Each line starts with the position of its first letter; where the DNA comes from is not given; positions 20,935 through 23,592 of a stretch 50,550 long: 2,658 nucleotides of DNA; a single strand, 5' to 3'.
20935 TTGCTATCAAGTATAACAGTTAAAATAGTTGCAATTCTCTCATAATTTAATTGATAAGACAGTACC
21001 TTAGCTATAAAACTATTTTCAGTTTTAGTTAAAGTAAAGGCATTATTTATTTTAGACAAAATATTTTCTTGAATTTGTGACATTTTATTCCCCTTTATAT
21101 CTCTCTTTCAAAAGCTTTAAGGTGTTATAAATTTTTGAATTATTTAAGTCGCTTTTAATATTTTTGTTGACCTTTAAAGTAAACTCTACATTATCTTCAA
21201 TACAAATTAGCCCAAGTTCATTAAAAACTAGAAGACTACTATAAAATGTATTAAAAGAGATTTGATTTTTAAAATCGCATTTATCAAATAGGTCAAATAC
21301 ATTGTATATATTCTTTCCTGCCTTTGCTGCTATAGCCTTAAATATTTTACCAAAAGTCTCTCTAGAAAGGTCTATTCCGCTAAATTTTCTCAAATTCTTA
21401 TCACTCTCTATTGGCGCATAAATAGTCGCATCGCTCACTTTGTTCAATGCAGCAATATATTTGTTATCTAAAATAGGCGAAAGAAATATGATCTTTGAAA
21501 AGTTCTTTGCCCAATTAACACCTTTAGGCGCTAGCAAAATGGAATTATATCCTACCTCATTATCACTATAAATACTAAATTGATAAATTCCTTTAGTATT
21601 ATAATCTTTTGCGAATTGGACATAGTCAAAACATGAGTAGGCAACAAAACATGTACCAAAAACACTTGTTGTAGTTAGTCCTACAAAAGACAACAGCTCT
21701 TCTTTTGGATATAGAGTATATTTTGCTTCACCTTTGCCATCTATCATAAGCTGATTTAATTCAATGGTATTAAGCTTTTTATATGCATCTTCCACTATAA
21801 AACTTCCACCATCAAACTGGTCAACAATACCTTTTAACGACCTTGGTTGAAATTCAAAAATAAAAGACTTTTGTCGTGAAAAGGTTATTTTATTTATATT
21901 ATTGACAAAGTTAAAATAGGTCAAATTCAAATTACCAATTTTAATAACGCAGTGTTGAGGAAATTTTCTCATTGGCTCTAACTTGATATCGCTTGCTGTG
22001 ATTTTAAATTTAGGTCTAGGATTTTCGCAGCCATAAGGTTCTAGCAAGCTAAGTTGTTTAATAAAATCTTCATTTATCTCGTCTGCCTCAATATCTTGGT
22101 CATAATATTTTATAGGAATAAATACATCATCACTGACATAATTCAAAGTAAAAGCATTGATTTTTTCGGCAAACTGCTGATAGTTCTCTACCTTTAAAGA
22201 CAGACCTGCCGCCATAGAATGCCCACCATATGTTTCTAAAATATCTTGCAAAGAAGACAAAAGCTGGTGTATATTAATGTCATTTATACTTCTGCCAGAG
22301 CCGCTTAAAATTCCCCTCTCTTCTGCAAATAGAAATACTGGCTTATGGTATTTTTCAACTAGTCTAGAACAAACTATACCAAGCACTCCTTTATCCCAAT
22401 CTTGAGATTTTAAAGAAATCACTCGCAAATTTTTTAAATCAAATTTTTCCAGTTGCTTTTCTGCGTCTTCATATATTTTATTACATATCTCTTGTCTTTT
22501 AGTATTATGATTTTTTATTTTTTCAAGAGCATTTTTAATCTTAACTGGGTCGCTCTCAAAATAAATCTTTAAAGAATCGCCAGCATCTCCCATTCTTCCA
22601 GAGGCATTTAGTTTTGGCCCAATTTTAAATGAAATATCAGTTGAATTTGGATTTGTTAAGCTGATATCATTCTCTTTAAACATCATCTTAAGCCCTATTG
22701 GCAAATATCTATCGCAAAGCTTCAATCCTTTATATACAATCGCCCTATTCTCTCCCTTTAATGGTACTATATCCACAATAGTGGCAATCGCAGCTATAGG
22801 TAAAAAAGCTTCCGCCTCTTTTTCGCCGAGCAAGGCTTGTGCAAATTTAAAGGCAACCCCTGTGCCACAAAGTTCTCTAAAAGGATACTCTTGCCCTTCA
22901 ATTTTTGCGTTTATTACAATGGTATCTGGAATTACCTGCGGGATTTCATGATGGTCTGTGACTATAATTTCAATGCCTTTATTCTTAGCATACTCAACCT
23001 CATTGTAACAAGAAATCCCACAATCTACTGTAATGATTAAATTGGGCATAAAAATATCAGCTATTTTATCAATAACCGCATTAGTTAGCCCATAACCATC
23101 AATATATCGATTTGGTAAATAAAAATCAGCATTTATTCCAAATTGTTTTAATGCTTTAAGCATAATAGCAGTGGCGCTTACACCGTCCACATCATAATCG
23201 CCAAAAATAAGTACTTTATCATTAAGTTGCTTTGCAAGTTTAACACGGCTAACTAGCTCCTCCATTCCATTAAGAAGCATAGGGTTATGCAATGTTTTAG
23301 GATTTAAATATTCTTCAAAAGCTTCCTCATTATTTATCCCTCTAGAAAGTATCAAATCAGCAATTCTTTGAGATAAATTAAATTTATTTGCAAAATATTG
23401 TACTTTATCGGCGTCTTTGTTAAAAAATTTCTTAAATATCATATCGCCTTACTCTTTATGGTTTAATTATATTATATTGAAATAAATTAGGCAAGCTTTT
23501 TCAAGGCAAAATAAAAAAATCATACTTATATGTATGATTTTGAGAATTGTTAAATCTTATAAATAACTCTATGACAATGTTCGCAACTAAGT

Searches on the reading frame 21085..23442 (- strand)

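Call 59: search_protein_families(library=pfam, proteins=[window:21085-23442:-], max_evalue=0.00001)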
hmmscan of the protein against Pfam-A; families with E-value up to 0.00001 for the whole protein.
window:21085-23442:- (785 aa): 3 families
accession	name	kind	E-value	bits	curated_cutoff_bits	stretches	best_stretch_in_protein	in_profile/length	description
PF01368.27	DHH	-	2.2e-24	86.5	28.1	1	76-209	1-110/125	DHH family, N-terminal domain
PF02272.25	DHHA1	-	4e-16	59.8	25.9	1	341-431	4-99/102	DHHA1 domain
PF17768.7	RecJ_OB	-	4.9e-09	36.7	27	1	447-532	1-91/107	RecJ OB domain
